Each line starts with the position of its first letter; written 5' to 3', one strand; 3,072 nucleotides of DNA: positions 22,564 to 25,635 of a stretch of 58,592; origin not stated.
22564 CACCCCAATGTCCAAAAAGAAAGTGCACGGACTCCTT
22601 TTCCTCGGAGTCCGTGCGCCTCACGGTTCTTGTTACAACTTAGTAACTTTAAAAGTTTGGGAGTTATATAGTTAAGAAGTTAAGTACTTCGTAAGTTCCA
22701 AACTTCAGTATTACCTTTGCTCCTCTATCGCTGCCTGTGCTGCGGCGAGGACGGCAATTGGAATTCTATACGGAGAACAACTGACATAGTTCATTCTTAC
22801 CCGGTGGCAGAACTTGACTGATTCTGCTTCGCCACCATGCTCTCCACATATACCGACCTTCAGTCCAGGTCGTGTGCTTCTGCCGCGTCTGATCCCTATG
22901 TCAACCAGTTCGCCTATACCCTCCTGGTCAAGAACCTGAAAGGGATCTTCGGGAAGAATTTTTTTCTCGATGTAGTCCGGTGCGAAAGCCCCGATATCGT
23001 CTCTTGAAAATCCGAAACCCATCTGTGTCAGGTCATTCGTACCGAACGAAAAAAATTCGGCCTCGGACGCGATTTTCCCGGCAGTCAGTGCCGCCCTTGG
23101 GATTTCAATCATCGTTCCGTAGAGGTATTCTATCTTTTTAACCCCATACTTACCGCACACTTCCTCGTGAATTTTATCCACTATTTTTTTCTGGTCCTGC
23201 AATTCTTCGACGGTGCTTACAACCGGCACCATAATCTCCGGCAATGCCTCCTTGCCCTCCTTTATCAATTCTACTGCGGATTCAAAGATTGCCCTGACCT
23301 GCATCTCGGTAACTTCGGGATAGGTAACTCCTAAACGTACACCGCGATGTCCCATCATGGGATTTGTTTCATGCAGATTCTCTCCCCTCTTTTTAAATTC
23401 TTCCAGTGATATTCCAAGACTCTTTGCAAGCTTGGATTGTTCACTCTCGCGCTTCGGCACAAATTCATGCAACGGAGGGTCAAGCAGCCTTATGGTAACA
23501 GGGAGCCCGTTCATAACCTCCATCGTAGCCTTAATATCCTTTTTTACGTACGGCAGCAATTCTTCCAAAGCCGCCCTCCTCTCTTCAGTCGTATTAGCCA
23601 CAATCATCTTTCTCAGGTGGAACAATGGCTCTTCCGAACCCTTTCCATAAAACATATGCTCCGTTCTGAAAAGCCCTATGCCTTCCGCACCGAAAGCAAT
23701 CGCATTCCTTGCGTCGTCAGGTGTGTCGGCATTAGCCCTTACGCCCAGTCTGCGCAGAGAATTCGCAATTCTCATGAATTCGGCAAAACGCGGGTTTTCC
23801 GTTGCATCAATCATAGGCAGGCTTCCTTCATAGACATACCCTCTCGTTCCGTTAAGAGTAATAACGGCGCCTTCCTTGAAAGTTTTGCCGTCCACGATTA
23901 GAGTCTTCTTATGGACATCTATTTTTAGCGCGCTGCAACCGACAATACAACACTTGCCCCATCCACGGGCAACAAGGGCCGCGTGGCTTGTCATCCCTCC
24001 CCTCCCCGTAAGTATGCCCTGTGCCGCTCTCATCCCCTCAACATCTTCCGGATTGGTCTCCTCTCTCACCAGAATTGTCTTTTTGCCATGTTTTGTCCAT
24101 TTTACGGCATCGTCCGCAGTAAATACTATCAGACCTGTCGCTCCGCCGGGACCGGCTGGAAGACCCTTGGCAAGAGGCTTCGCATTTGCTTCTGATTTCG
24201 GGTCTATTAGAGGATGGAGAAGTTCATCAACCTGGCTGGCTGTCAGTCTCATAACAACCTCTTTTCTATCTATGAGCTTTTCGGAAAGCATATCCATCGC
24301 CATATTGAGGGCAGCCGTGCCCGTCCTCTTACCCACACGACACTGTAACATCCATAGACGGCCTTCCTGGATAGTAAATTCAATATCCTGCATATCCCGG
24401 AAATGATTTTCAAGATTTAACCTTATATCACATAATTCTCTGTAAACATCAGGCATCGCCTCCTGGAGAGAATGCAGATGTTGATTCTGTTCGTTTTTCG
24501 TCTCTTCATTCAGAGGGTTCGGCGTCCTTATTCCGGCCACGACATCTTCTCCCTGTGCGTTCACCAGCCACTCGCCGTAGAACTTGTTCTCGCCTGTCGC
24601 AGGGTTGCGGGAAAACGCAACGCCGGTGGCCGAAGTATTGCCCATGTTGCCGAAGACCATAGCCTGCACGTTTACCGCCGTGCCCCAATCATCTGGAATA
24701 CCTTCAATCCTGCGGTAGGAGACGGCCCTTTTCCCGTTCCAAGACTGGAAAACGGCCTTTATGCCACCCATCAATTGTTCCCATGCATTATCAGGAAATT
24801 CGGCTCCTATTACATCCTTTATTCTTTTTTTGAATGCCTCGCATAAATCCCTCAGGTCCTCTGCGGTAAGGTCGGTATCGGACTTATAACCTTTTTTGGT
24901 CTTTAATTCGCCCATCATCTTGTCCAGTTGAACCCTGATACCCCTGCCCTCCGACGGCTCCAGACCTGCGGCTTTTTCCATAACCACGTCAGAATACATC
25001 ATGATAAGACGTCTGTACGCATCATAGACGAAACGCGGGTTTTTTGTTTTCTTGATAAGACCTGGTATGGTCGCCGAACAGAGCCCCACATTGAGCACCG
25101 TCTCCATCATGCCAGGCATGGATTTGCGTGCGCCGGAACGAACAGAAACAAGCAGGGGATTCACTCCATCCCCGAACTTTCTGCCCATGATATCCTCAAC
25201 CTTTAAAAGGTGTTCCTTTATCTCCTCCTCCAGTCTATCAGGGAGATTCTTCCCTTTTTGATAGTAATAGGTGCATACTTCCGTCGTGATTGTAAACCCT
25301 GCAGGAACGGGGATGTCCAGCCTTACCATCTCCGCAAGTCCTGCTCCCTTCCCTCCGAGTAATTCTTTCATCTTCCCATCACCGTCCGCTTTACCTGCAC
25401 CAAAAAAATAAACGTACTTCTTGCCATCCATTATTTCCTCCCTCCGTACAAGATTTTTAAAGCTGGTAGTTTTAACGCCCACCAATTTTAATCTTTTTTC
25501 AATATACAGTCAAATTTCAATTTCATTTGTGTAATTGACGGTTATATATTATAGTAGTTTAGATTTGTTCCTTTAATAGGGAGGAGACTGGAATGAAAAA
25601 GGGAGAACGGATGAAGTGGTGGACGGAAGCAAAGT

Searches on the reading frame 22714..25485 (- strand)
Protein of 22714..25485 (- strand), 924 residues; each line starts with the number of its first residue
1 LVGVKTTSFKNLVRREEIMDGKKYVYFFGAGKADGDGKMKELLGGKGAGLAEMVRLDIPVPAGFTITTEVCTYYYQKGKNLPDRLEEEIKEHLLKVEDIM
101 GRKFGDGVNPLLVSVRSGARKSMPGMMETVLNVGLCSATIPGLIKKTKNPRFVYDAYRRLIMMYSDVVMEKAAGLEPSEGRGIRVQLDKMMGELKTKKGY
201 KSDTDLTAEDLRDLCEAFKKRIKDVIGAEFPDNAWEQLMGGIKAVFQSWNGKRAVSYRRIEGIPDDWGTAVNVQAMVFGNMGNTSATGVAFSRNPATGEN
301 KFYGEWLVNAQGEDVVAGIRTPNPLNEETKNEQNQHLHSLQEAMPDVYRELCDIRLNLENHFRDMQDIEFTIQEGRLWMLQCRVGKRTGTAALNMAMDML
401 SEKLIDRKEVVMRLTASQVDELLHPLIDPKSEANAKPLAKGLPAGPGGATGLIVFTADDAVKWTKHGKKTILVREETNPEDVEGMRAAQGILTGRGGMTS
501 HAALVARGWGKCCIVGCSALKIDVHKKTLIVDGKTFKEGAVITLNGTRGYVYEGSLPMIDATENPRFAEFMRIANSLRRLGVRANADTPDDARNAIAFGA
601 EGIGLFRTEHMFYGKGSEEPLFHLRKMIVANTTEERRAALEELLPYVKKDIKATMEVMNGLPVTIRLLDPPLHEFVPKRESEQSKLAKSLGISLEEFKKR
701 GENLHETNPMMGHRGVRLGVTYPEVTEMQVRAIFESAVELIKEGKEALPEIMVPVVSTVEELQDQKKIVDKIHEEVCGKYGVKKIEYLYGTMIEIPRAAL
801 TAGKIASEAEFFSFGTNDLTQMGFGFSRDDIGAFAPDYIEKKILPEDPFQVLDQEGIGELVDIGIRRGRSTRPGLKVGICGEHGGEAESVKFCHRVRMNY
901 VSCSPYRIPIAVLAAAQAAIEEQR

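Call 8: search_protein_families(library=pfam, proteins=[window:22714-25485:-], max_evalue=0.01)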
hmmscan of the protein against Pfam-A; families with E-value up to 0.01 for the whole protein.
window:22714-25485:- (924 aa): 3 families
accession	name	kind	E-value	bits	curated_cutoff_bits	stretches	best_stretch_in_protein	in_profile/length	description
PF02896.24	PEP-utilizers_C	-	1e-74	251.8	22.8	1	567-918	7-291/293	PEP-utilising enzyme, PEP-binding domain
PF01326.24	PPDK_N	-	5.4e-57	194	27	2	84-403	76-327/328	Pyruvate phosphate dikinase, AMP/ATP-binding domain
PF00391.29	PEP-utilizers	-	1.2e-23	82.9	23.1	1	468-535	3-71/72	PEP-utilising enzyme, mobile domain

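Call 9: find_related_loci(query=window:22714-25485:-, collection=genome_contigs, flank=3000)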
Query window:22714-25485:- (924 aa) in genome_contigs; peptide patterns used: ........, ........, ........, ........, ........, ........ (x = any residue, [..] = any of these).
599 stretches matched a pattern (row limit reached: there are more); 593 encode a relative of the query (tblastn E <= 1e-3); the best 80 are kept; 80 distinct loci.
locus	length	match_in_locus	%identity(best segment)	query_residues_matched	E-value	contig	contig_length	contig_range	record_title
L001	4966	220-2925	84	23-924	0e+0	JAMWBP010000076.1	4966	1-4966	MAG: Candidatus Omnitrophota bacterium isolate DG_1_4.bins.104.Tibet NODE_22004_length_4966_cov_0.967762, whole genome s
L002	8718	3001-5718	86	19-924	0e+0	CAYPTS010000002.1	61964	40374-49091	MAG TPA_asm: uncultured bacterium isolate binchicken_co27_220 genome assembly, contig: NODE_789_length_61964_cov_53.8142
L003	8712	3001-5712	78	22-924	0e+0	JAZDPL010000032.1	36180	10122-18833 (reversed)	MAG: Candidatus Omnitrophota bacterium isolate MEGAHIT-group-0.834 k141_20491483, whole genome shotgun sequence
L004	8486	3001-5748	75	7-922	0e+0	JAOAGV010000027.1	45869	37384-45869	MAG: Candidatus Sumerlaeia bacterium isolate SKW40 NODE_27_length_45869_cov_3.494475, whole genome shotgun sequence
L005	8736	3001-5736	74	9-920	0e+0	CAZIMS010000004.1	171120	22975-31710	MAG TPA_asm: uncultured Pseudomonadota bacterium isolate binchicken_co40_56 genome assembly, contig: NODE_103_length_171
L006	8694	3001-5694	75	13-910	0e+0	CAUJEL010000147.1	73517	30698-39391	MAG: candidate division KSB1 bacterium isolate KLAP87 genome assembly, contig: KLAP87_40147, whole genome shotgun sequen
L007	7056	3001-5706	74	23-924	0e+0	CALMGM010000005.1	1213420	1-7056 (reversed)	MAG TPA_asm: uncultured bacterium isolate SRR6284162_bin.43_CONCOCT_v1.1_MAG genome assembly, contig: ERZ795126.2, whole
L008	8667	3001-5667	76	22-910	0e+0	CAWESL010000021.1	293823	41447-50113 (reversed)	MAG: Ignavibacteriota bacterium isolate MFD01872.bin.1.311 genome assembly, contig: contig_90640, whole genome shotgun s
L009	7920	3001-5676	74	19-910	0e+0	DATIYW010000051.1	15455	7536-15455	MAG TPA_asm: Thermoanaerobaculaceae bacterium isolate SMAG_U15285 k141_36691, whole genome shotgun sequence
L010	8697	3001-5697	74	11-909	0e+0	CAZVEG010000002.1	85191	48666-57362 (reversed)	MAG TPA_asm: uncultured Leptospirales bacterium isolate binchicken_co269_219 genome assembly, contig: NODE_266_length_85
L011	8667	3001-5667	74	22-910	0e+0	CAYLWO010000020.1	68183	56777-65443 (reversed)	MAG TPA_asm: uncultured Cytophagia bacterium isolate binchicken_co66_61 genome assembly, contig: NODE_775_length_68183_c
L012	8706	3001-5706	73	23-924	0e+0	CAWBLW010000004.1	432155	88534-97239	MAG: uncultured Acidobacteriota bacterium isolate MFD02416.bin.1.208 genome assembly, contig: contig_14741, whole genome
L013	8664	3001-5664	73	23-910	0e+0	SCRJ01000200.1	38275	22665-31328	MAG: Acidobacteria bacterium isolate FW104_bin.1 FW104_bin.1-13309-1, whole genome shotgun sequence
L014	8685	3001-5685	72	15-910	0e+0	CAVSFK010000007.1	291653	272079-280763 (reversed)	MAG: uncultured Acidobacteriota bacterium isolate MFD01872.bin.1.260 genome assembly, contig: contig_52915, whole genome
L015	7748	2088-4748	74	23-909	0e+0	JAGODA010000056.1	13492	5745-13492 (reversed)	MAG: Spirochaetes bacterium isolate Go_SlDig_bin_136 Go_SlDig_13532_length_13492_cov_5.268163, whole genome shotgun sequ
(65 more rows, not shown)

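Call 16: find_related_loci(query=window:22714-25485:-, collection=metagenome_contigs, flank=2500)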
Query window:22714-25485:- (924 aa) in metagenome_contigs; peptide patterns used: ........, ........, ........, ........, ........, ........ (x = any residue, [..] = any of these).
599 stretches matched a pattern (row limit reached: there are more); 588 encode a relative of the query (tblastn E <= 1e-3); the best 80 are kept; 80 distinct loci.
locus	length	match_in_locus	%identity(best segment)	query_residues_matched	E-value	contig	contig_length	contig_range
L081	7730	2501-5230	76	15-924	0e+0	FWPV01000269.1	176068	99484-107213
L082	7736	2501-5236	74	9-920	0e+0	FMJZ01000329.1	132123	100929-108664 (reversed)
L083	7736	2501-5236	74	13-924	0e+0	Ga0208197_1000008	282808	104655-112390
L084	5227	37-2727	76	18-910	0e+0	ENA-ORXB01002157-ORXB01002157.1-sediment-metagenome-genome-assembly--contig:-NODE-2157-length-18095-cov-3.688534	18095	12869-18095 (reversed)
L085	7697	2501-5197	76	22-920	0e+0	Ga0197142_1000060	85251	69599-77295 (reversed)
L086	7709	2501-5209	75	22-924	0e+0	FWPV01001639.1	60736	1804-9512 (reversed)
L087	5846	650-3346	74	11-909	0e+0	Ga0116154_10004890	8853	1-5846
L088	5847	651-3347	74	11-909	0e+0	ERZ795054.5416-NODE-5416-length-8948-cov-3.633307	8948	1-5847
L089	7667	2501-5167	74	22-910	0e+0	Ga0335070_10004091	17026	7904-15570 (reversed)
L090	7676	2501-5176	74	19-910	0e+0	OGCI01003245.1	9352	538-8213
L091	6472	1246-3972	73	4-910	0e+0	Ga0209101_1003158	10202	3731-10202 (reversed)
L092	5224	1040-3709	74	21-910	0e+0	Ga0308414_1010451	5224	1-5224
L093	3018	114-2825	72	23-924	0e+0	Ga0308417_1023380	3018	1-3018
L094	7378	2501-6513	73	10-924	0e+0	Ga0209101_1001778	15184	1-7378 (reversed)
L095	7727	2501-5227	71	13-921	0e+0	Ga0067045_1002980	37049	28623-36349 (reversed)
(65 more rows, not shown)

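Call 20: find_homologous_proteins(query=window:22714-25485:-, max_evalue=1e-100)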
Query window:22714-25485:- (924 aa): 8000 proteins with E <= 1e-100 among 8000 candidates; the best 120 are listed.
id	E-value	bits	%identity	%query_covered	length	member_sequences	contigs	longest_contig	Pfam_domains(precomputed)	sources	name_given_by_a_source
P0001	0.0e+0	2070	100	98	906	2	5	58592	PF00391.30,PF02896.25,PF01326.25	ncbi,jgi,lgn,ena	-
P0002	0.0e+0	1872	90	97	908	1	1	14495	PF00391.30,PF02896.25,PF01326.25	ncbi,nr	ncbi:MAG: pyruvate, phosphate dikinase [Candidatus Omnitrophica bacterium]|nr:pyruvate, phosphate di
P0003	0.0e+0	1867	89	98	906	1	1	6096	PF00391.30,PF02896.25,PF01326.25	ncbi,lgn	-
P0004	0.0e+0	1807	86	98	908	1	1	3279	PF00391.30,PF02896.25,PF01326.25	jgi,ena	-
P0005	0.0e+0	1797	86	98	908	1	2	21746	PF00391.30,PF02896.25,PF01326.25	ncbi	-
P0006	0.0e+0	1795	86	98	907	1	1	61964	PF00391.30,PF02896.25,PF01326.25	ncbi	-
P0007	0.0e+0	1787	85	98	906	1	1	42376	PF00391.30,PF02896.25,PF01326.25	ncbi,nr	ncbi:MAG: pyruvate, phosphate dikinase [Candidatus Omnitrophica bacterium]|nr:pyruvate, phosphate di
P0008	0.0e+0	1785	85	98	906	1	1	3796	PF00391.30,PF02896.25,PF01326.25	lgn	-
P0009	0.0e+0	1783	85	98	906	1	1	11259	PF00391.30,PF02896.25,PF01326.25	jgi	-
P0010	0.0e+0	1780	85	98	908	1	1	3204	PF00391.30,PF02896.25,PF01326.25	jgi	-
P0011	0.0e+0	1779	85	97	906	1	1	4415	PF00391.30,PF02896.25,PF01326.25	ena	-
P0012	0.0e+0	1779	85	98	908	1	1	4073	PF00391.30,PF02896.25,PF01326.25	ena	-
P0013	0.0e+0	1779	85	98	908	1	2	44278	PF00391.30,PF02896.25,PF01326.25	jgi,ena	-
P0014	0.0e+0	1779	85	98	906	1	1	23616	PF00391.30,PF02896.25,PF01326.25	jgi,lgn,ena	-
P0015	0.0e+0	1778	85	98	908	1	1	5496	PF00391.30,PF02896.25,PF01326.25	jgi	-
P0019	0.0e+0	1768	84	98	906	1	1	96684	PF00391.30,PF02896.25,PF01326.25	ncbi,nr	ncbi:MAG: pyruvate, phosphate dikinase [bacterium]|nr:pyruvate, phosphate dikinase [bacterium]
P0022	0.0e+0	1748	83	98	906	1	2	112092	PF00391.30,PF02896.25,PF01326.25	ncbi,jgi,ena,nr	ncbi:MAG TPA: pyruvate, phosphate dikinase [bacterium]|nr:pyruvate, phosphate dikinase [bacterium]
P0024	0.0e+0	1714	81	98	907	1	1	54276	PF00391.30,PF02896.25,PF01326.25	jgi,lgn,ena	-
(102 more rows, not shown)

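Call 21: find_encoding_contigs(protein=P0001, flank=3000, max_places=6)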
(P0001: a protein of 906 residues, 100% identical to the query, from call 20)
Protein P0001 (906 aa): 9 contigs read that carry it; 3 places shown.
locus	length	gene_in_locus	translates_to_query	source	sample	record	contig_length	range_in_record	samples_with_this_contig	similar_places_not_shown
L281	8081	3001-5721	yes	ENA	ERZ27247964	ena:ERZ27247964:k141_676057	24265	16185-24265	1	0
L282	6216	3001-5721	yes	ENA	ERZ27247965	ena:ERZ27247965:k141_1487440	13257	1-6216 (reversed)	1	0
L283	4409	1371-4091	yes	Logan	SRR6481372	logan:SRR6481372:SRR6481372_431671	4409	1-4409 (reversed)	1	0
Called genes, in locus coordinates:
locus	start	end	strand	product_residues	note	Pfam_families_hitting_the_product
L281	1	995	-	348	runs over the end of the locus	PF13490:zf-HC2 (weak)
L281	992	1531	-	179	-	PF04542:Sigma70_r2, PF07638:Sigma70_ECF (weak), PF08281:Sigma70_r4_2, PF04545:Sigma70_r4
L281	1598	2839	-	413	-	PF01120:Alpha_L_fucos, PF14871:GHL6 (weak)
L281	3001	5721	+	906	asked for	PF01326:PPDK_N, PF00391:PEP-utilizers, PF02896:PEP-utilizers_C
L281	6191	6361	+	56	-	-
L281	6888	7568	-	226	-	PF13197:DUF4013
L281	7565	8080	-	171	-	?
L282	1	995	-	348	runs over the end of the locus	PF13490:zf-HC2 (weak)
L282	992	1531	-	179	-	PF04542:Sigma70_r2, PF07638:Sigma70_ECF (weak), PF08281:Sigma70_r4_2, PF04545:Sigma70_r4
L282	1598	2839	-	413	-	PF01120:Alpha_L_fucos, PF14871:GHL6 (weak)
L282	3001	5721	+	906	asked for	PF01326:PPDK_N, PF00391:PEP-utilizers, PF02896:PEP-utilizers_C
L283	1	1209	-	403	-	?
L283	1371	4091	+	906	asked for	PF01326:PPDK_N, PF00391:PEP-utilizers, PF02896:PEP-utilizers_C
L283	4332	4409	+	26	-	?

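Call 22: find_encoding_contigs(protein=P0002, flank=3000, max_places=3)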
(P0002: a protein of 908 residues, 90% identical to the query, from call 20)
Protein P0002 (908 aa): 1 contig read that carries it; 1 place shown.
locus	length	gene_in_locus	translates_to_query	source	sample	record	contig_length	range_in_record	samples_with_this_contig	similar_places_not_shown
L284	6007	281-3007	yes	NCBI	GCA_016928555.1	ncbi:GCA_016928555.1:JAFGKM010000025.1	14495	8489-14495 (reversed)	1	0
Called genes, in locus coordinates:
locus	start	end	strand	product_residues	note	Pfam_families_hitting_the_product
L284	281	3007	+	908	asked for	PF01326:PPDK_N, PF00391:PEP-utilizers, PF02896:PEP-utilizers_C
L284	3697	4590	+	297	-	PF04015:DUF362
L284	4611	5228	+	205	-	PF12801:Fer4_5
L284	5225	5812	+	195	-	PF12838:Fer4_7 (weak), PF13187:Fer4_9 (weak), PF12838:Fer4_7 (weak), PF14697:Fer4_21, PF12838:Fer4_7 (weak), PF13187:Fer4_9 (weak), PF00037:Fer4 (weak), PF12797:Fer4_2 (weak), +7 more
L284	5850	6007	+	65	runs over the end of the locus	-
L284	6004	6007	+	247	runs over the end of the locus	PF00902:TatC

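Call 23: find_encoding_contigs(protein=P0003, flank=3000, max_places=3)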
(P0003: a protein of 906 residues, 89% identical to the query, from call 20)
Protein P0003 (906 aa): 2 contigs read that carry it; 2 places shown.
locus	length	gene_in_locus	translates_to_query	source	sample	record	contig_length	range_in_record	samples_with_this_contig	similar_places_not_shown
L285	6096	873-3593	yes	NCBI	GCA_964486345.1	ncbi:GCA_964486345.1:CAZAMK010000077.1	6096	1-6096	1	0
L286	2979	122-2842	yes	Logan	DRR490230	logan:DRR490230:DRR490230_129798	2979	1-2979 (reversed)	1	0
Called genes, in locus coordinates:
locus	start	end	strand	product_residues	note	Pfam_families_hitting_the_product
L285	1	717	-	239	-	?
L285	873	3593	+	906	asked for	PF01326:PPDK_N, PF00391:PEP-utilizers, PF02896:PEP-utilizers_C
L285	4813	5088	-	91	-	PF12728:HTH_17 (weak)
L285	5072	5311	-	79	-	-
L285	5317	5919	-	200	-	-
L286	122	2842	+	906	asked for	PF01326:PPDK_N, PF00391:PEP-utilizers, PF02896:PEP-utilizers_C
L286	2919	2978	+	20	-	?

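Call 25: find_encoding_contigs(protein=P0005, flank=3000, max_places=2)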
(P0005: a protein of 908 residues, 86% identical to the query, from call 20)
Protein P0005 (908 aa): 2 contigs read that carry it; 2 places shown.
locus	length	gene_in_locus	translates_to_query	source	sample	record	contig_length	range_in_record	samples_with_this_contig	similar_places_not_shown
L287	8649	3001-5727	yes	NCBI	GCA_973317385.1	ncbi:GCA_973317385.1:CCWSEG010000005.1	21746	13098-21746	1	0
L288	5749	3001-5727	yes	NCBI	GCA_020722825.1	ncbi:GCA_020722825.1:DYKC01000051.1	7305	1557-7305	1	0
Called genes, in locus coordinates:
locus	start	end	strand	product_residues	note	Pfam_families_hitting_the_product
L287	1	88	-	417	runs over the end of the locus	PF00330:Aconitase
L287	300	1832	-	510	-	PF00682:HMGL-like, PF22617:HCS_D2, PF08502:LeuA_dimer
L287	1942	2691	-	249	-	PF20260:PUA_4 (weak), PF04452:Methyltrans_RNA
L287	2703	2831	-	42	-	-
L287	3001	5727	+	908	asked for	PF01326:PPDK_N, PF00391:PEP-utilizers, PF02896:PEP-utilizers_C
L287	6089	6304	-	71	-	-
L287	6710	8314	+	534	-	PF03747:ADP_ribosyl_GH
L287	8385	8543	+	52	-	-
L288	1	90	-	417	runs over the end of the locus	PF00330:Aconitase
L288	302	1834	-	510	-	PF00682:HMGL-like, PF22617:HCS_D2, PF08502:LeuA_dimer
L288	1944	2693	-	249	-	PF20260:PUA_4 (weak), PF04452:Methyltrans_RNA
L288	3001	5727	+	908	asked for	PF01326:PPDK_N, PF00391:PEP-utilizers, PF02896:PEP-utilizers_C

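Call 26: find_encoding_contigs(protein=P0007, flank=3000, max_places=2)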
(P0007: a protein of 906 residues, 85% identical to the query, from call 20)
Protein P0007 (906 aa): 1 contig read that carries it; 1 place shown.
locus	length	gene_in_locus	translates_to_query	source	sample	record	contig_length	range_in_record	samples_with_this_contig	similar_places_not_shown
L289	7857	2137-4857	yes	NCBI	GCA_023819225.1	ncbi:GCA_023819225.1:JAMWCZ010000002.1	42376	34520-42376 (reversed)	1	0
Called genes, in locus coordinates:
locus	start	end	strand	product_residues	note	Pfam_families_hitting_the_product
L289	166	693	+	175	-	PF13505:OMP_b-brl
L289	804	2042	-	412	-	PF01120:Alpha_L_fucos, PF14871:GHL6 (weak)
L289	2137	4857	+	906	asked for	PF01326:PPDK_N, PF00391:PEP-utilizers, PF02896:PEP-utilizers_C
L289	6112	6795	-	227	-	PF13197:DUF4013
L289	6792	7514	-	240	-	PF03740:PdxJ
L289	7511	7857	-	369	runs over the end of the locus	PF00155:Aminotran_1_2, PF00266:Aminotran_5, PF01041:DegT_DnrJ_EryC1 (faint)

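Call 27: find_encoding_contigs(protein=P0013, flank=3000, max_places=2)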
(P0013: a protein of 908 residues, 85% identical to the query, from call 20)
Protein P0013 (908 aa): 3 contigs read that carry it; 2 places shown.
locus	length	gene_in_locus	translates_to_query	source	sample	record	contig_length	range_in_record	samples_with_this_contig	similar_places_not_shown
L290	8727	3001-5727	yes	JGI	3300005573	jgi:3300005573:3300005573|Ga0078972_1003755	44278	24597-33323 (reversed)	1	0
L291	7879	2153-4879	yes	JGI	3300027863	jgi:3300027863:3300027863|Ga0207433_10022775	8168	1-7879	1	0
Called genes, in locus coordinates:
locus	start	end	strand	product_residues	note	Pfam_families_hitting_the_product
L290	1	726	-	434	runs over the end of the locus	PF05598:DUF772, PF01609:DDE_Tnp_1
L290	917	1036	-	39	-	-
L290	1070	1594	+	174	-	PF13505:OMP_b-brl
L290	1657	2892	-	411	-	PF01120:Alpha_L_fucos, PF14871:GHL6 (weak)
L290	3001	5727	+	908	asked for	PF01326:PPDK_N, PF00391:PEP-utilizers, PF02896:PEP-utilizers_C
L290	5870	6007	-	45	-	-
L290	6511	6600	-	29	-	-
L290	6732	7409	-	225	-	PF13197:DUF4013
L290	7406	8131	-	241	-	PF03740:PdxJ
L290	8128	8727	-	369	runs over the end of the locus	PF00155:Aminotran_1_2, PF00266:Aminotran_5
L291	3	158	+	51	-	?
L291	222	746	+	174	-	PF13505:OMP_b-brl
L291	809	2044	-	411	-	PF01120:Alpha_L_fucos, PF14871:GHL6 (weak)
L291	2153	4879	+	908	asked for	PF01326:PPDK_N, PF00391:PEP-utilizers, PF02896:PEP-utilizers_C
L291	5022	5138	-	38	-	-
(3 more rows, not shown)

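Call 28: find_encoding_contigs(protein=P0019, flank=3000, max_places=2)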
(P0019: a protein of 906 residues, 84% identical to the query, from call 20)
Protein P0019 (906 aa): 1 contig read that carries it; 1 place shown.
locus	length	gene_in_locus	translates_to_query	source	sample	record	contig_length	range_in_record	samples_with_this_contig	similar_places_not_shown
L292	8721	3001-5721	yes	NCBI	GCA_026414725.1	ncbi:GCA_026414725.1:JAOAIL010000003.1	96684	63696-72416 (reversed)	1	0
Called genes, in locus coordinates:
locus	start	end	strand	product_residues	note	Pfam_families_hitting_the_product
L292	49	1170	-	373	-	PF00092:VWA (weak), PF13519:VWA_2 (weak)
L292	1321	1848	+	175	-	PF13505:OMP_b-brl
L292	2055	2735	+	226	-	-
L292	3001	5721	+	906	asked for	PF01326:PPDK_N, PF00391:PEP-utilizers, PF02896:PEP-utilizers_C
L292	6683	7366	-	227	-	PF13197:DUF4013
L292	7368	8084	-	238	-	PF03740:PdxJ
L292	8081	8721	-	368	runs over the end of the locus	PF00155:Aminotran_1_2, PF00266:Aminotran_5 (weak)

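Call 29: find_encoding_contigs(protein=P0022, flank=3000, max_places=2)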
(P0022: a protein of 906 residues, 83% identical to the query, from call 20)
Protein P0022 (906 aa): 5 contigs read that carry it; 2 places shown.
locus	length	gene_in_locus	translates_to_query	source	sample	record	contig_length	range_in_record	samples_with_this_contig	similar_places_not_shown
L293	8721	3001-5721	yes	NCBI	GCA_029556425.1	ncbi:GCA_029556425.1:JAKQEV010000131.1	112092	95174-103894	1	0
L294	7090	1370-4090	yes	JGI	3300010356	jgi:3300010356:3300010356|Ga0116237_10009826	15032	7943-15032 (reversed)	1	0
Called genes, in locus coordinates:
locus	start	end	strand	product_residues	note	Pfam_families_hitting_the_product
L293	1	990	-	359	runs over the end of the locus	PF13490:zf-HC2 (weak)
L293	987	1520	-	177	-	PF04542:Sigma70_r2, PF08281:Sigma70_r4_2, PF04545:Sigma70_r4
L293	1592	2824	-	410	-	PF01120:Alpha_L_fucos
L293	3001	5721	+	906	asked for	PF01326:PPDK_N, PF00391:PEP-utilizers, PF02896:PEP-utilizers_C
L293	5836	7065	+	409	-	PF07690:MFS_1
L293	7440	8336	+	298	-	PF04015:DUF362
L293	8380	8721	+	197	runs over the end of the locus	PF12801:Fer4_5 (weak)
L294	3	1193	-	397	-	?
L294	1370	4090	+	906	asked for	PF01326:PPDK_N, PF00391:PEP-utilizers, PF02896:PEP-utilizers_C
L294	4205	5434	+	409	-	PF07690:MFS_1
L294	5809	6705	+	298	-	PF04015:DUF362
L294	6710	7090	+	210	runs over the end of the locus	PF12801:Fer4_5 (weak)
